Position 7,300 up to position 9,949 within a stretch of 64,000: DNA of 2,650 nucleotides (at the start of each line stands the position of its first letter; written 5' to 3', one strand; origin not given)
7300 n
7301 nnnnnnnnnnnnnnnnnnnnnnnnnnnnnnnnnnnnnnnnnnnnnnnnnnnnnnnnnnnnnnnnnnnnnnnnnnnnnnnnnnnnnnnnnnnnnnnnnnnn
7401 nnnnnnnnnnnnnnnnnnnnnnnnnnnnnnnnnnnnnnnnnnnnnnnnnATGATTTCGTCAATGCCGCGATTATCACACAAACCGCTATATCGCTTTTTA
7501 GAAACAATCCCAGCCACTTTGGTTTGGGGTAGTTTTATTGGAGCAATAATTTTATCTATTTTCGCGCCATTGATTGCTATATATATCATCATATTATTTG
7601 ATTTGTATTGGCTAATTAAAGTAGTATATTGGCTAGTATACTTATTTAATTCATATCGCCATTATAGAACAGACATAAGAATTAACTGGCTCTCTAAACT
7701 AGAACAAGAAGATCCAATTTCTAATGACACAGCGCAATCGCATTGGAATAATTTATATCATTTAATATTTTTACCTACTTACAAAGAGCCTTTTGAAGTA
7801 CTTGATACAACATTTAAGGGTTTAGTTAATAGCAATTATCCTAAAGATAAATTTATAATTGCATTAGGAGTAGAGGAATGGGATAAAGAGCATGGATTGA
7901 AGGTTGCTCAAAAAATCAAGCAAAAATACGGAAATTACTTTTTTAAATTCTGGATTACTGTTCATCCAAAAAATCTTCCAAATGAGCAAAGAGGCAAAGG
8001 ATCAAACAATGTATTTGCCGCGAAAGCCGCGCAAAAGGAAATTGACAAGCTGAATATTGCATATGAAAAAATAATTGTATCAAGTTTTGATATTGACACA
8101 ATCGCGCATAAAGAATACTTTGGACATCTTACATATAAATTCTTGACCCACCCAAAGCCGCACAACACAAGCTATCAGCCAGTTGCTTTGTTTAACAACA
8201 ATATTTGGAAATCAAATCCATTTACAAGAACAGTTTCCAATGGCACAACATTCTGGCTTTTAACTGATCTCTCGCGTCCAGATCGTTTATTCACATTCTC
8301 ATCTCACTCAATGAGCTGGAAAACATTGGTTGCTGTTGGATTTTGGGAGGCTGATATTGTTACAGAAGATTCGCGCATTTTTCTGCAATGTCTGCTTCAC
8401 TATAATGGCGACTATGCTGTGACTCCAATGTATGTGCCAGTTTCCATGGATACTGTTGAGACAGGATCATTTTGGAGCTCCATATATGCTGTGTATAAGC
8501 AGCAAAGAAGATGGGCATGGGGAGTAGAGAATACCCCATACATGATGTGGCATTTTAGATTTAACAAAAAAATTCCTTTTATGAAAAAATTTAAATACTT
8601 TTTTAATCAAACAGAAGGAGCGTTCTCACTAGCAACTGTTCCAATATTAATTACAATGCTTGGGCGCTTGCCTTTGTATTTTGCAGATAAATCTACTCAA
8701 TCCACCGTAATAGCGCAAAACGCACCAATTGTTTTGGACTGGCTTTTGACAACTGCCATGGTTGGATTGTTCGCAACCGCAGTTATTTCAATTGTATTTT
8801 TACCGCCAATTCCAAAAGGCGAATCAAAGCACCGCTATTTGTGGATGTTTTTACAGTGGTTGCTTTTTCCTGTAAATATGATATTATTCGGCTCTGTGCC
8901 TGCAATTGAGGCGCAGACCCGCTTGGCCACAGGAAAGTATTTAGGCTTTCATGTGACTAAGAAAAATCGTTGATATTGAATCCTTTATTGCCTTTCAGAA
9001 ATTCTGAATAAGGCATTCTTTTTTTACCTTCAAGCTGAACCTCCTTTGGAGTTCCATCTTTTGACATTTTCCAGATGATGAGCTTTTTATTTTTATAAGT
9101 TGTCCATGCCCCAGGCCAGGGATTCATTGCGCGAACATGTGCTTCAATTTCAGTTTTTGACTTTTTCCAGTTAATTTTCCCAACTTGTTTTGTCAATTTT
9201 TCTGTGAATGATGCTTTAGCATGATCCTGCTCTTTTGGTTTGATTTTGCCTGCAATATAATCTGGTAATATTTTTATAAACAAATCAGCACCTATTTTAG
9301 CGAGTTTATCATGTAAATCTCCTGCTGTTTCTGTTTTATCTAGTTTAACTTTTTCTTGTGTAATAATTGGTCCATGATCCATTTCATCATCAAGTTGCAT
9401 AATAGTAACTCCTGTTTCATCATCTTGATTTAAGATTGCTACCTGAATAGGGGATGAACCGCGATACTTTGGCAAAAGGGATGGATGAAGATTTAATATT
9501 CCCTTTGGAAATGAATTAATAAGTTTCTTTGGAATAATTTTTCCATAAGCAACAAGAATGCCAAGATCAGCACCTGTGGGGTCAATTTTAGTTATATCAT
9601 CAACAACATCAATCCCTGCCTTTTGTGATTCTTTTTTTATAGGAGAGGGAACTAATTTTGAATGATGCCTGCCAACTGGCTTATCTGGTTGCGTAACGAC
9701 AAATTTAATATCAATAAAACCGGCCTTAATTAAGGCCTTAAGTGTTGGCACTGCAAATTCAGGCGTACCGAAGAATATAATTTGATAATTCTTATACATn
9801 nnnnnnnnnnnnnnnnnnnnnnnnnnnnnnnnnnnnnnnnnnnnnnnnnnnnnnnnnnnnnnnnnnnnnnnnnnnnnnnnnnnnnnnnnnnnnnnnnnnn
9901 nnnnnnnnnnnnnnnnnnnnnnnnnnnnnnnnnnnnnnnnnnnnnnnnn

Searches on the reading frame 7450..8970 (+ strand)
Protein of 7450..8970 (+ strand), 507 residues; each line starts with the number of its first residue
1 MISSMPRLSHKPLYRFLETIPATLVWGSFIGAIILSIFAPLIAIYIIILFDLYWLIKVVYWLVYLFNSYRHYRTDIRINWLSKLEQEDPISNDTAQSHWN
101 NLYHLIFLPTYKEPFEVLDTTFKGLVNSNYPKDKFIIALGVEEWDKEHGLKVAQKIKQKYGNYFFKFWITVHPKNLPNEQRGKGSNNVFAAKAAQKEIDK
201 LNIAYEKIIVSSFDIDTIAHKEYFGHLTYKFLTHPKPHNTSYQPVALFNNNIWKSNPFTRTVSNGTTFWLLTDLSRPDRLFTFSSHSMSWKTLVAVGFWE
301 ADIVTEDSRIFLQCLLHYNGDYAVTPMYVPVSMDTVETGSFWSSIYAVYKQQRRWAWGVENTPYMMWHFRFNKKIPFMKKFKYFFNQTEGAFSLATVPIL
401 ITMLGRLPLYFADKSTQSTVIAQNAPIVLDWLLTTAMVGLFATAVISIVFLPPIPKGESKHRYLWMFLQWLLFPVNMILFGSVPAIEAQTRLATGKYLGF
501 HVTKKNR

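Call 14: search_protein_families(library=pfam, proteins=[window:7450-8970:+], max_evalue=0.001)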
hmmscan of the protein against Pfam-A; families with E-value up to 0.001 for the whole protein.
window:7450-8970:+ (507 aa): 1 family
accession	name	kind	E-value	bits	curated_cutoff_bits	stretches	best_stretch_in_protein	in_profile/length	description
PF13632.12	Glyco_trans_2_3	-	7.9e-07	29.5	27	1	214-429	6-183/198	Glycosyl transferase family group 2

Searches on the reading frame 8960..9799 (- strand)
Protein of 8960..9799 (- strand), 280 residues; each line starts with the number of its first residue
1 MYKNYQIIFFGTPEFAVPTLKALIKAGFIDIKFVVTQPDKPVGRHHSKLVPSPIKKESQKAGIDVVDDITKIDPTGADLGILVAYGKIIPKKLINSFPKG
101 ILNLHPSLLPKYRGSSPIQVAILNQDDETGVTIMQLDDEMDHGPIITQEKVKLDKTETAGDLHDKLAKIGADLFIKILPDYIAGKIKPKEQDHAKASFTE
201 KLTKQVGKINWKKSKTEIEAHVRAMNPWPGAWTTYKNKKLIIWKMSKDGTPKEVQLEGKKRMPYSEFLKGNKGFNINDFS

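Call 14: search_protein_families(library=pfam, proteins=[window:8960-9799:-], max_evalue=0.001)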
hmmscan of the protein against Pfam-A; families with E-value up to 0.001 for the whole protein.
window:8960-9799:- (280 aa): 2 families
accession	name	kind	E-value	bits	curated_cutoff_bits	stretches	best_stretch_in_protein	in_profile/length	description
PF00551.24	Formyl_trans_N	-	2.2e-40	138.8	26.1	1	7-176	3-179/181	Formyl transferase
PF02911.23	Formyl_trans_C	-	1.3e-16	61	21.1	1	201-248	1-48/100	Formyl transferase, C-terminal domain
